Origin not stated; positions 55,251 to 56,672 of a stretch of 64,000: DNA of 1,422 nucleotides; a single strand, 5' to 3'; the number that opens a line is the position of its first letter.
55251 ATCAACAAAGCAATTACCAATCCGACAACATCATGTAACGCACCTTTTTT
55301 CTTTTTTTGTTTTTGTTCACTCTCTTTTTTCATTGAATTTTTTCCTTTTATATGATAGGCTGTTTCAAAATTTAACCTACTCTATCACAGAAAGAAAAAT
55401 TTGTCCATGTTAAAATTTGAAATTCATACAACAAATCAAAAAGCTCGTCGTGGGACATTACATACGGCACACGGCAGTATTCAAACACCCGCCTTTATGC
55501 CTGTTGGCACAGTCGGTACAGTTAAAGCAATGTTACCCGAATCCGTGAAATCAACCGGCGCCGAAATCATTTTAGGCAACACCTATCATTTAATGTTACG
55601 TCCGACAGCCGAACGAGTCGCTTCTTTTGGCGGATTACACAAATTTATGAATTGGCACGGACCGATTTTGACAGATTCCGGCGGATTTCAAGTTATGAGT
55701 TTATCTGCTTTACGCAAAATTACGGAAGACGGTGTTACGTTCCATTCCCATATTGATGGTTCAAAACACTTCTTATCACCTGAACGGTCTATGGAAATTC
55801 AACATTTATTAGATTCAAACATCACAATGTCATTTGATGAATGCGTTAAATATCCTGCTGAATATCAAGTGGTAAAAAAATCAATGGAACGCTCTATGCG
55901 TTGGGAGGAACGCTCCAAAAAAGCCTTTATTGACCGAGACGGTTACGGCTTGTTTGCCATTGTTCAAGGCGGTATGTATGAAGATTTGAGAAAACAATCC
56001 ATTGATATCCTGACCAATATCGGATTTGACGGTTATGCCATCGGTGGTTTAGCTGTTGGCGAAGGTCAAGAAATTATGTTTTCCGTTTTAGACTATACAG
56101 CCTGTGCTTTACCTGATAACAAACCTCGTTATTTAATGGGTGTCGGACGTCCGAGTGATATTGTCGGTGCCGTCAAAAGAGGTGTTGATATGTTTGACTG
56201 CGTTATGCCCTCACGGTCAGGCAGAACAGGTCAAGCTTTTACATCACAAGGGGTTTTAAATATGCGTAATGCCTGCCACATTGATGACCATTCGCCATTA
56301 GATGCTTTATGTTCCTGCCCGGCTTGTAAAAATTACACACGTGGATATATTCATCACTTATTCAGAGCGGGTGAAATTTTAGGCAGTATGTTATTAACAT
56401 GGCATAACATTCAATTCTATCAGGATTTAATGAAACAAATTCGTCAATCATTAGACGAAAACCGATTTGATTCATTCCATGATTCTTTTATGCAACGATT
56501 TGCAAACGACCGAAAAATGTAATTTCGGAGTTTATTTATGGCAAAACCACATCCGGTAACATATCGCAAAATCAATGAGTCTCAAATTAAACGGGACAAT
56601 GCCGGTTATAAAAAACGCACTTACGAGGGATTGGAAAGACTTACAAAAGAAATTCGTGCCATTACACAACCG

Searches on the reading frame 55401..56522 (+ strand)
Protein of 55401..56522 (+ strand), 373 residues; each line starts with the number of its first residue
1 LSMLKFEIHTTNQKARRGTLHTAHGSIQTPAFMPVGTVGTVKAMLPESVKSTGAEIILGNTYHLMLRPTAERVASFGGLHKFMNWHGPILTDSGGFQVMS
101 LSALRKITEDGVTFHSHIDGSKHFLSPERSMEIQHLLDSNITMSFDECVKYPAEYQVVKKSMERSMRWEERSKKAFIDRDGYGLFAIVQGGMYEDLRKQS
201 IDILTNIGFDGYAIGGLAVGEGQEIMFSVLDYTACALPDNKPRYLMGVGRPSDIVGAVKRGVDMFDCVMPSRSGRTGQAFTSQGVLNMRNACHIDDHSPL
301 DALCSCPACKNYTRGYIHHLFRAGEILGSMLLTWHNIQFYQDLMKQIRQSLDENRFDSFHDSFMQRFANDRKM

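Call 80: search_protein_families(library=pfam, proteins=[window:55401-56522:+], max_evalue=0.001)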
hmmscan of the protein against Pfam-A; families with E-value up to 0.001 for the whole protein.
window:55401-56522:+ (373 aa): 1 family
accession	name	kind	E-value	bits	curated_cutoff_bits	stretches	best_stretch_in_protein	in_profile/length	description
PF01702.25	TGT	-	3.2e-159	530.2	26.3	1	14-367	2-355/357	Queuine tRNA-ribosyltransferase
